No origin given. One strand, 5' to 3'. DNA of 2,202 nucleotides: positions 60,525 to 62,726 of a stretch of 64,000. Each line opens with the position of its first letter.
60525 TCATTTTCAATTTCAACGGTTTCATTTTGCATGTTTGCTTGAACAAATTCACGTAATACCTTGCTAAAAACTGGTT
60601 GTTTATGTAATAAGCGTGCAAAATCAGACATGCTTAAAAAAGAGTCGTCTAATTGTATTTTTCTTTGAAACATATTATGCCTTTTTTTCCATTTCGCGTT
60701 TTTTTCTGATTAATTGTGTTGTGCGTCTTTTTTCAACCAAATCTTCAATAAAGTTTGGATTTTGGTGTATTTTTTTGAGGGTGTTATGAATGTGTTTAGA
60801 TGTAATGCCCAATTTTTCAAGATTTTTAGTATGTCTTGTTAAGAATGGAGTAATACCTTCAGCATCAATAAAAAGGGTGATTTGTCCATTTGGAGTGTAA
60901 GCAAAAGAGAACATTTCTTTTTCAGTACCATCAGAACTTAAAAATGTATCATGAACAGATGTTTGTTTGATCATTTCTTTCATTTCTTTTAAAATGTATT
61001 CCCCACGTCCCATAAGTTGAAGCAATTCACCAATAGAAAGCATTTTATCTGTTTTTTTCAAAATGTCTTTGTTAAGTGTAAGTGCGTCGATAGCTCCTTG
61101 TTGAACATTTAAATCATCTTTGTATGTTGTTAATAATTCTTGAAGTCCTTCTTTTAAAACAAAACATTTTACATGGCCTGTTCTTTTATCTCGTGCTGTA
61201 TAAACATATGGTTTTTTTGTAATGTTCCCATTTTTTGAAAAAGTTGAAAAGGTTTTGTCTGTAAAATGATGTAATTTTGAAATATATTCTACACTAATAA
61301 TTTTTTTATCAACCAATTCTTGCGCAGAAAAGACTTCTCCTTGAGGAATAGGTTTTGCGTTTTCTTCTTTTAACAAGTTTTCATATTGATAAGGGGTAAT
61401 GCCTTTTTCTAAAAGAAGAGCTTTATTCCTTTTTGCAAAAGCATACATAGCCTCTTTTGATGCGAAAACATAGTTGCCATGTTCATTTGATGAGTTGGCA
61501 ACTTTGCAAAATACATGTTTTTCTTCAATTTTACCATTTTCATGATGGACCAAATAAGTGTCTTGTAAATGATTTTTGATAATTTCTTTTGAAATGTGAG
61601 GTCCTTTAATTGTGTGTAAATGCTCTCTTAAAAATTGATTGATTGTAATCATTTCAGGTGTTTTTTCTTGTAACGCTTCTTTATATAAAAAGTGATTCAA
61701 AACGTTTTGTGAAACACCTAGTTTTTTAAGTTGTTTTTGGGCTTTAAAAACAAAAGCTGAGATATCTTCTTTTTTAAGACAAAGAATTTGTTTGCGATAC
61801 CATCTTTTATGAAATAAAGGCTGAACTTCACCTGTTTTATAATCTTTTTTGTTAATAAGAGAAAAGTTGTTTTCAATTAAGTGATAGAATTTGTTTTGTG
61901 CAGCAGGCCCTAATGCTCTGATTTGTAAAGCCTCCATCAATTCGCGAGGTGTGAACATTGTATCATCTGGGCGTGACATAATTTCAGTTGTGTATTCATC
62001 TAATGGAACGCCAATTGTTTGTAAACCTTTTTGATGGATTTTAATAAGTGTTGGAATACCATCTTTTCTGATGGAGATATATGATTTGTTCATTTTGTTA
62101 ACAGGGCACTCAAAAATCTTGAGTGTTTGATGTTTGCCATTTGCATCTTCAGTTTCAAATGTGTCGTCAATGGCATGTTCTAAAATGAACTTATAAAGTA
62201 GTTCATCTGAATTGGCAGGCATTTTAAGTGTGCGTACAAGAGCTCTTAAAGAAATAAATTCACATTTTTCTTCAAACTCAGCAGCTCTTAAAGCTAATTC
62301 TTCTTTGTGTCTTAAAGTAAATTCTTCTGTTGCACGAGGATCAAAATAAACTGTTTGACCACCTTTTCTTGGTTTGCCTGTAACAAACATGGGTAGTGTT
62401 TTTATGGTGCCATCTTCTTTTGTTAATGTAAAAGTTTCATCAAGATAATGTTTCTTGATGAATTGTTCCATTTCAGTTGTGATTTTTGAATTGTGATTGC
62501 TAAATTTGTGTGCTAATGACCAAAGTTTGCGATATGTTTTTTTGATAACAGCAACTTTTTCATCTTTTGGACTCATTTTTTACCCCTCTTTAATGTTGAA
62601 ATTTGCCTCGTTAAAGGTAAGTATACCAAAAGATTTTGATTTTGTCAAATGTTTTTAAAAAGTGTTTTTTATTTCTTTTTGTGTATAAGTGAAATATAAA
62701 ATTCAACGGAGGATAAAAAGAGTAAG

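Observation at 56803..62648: Promoter-led operon of three paralogous large proteins built from about 18 copies of an unrecognised ~100-aa module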

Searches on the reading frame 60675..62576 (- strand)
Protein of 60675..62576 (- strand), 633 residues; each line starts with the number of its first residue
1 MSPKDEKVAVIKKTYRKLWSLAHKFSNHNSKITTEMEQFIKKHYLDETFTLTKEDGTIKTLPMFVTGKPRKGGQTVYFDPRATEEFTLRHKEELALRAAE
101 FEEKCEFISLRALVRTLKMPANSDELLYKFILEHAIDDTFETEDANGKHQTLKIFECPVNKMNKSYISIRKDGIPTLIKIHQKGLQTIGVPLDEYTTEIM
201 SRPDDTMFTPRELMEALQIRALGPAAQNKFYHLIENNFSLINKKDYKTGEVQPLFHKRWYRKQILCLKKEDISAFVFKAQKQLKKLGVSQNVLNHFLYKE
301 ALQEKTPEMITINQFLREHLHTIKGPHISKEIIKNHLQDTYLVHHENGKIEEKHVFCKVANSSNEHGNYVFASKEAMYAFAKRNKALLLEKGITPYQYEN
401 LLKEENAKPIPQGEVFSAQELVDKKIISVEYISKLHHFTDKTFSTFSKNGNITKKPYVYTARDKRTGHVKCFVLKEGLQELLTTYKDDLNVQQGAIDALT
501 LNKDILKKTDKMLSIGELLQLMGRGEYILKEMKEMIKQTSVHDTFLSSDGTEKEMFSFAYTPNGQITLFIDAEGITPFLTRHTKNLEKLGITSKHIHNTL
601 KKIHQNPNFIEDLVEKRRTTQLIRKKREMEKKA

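Call 3: search_protein_families(library=pfam, proteins=[window:60675-62576:-], max_evalue=1)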
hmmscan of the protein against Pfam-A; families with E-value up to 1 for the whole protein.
window:60675-62576:- (633 aa): 3 families
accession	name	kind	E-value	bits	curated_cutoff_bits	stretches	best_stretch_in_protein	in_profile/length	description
PF19006.5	DUF5735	-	0.066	13.7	25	1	308-379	30-96/138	Family of unknown function (DUF5735)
PF16088.10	BORCS7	-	0.62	10.8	27.3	0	583-615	66-98/103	BLOC-1-related complex sub-unit 7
PF11931.14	SF3a60_Prp9_C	-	0.66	10.9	30.7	0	580-630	48-99/120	SF3a60/Prp9 C-terminal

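Call 4: search_protein_families(library=ncbifam, proteins=[window:60675-62576:-], max_evalue=1)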
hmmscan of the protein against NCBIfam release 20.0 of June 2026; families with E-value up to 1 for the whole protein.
window:60675-62576:- (633 aa): 1 family
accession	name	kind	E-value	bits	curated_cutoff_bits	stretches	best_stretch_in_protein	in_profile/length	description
NF008333.0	PRK11118.1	equivalog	0.00022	21.5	103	1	562-593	49-80/101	monooxygenase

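Call 60: list_cluster_members(proteins=[P0002, P0003, P0006, P0007, window:60675-62576:-, window:56803-58434:-])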
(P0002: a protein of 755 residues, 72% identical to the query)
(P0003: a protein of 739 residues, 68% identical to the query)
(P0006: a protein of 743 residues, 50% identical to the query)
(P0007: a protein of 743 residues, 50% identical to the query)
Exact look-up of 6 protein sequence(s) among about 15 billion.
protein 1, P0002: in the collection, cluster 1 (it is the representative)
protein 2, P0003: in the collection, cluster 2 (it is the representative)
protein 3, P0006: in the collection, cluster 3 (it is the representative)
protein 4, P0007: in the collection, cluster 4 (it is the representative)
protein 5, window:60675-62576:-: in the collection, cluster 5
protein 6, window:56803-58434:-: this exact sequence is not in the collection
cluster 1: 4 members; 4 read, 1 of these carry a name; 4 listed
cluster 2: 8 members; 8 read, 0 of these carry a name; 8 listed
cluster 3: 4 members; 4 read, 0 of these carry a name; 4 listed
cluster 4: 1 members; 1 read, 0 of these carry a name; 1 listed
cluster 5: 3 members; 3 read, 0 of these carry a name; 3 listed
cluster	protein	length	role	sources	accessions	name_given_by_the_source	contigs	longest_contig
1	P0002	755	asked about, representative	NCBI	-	-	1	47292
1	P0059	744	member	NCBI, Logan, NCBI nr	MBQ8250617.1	MAG: hypothetical protein IJY92_01740 [Alphaproteobacteria bacterium] | hypothetical protein [Alphaproteobacteria bacterium]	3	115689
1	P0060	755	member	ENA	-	-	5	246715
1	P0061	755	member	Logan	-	-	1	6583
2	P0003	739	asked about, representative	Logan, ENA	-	-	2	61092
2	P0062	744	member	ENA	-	-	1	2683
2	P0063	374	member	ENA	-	-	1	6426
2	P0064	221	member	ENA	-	-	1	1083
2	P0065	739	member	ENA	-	-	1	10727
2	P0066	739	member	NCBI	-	-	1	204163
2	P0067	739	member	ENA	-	-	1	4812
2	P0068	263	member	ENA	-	-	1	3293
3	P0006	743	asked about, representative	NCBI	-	-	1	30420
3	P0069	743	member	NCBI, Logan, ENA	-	-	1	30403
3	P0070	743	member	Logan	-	-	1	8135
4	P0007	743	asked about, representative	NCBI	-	-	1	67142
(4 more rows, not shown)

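Call 71: search_protein_families(library=padloc, proteins=[window:60675-62576:-], max_evalue=1)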
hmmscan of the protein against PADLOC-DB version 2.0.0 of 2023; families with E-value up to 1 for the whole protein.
window:60675-62576:- (633 aa): 0 families
